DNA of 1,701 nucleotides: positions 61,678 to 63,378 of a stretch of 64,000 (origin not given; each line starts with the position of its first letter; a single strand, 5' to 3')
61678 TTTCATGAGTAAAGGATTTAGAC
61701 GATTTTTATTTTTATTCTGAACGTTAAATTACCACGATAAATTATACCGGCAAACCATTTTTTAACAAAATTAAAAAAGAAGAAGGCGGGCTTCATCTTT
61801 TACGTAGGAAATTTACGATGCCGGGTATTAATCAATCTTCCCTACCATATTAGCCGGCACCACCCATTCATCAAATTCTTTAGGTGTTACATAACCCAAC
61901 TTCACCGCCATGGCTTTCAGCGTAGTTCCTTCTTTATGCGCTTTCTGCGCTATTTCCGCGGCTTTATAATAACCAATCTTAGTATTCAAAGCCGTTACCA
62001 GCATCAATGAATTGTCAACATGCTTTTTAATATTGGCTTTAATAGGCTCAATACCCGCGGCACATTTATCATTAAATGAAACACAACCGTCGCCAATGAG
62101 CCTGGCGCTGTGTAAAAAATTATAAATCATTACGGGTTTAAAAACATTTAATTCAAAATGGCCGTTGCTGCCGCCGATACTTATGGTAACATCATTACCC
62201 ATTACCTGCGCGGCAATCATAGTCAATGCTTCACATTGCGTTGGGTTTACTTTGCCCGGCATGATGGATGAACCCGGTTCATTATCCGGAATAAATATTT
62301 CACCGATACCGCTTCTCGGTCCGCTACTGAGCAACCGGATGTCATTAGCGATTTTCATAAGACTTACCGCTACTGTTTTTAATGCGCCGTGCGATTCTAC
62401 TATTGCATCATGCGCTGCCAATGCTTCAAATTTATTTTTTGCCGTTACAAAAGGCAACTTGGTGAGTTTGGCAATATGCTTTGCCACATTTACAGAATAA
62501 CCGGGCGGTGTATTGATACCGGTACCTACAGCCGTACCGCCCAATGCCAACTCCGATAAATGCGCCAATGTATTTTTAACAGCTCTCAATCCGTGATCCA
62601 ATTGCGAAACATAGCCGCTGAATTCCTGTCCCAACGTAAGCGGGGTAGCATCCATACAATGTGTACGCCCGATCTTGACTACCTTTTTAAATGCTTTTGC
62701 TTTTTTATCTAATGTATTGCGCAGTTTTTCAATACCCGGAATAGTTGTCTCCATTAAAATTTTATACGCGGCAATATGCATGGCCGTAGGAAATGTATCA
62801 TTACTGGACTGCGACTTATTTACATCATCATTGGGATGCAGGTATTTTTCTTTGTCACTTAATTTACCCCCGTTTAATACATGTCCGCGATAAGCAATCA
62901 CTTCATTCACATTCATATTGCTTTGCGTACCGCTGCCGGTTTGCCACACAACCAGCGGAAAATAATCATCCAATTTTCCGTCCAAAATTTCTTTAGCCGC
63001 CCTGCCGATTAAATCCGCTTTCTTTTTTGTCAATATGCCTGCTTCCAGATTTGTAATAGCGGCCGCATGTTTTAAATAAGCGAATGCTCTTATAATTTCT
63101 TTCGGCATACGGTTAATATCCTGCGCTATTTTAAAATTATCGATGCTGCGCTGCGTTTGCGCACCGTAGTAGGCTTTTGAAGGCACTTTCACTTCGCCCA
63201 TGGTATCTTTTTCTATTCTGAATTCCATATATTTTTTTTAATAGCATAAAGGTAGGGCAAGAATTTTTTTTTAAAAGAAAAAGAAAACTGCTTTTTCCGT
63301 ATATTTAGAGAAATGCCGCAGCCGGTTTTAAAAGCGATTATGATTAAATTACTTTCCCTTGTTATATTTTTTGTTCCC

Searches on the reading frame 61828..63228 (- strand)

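Call 38: search_protein_families(library=pfam, proteins=[window:61828-63228:-], max_evalue=0.001)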
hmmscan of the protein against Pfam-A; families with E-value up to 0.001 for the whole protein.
window:61828-63228:- (466 aa): 2 families
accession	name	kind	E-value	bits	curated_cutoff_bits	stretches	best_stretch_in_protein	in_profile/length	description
PF00206.25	Lyase_1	-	1.6e-110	369.8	27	1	11-344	1-312/312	Lyase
PF10415.14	FumaraseC_C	-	2.1e-22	79.7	32.5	1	410-462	1-53/54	Fumarase C C-terminus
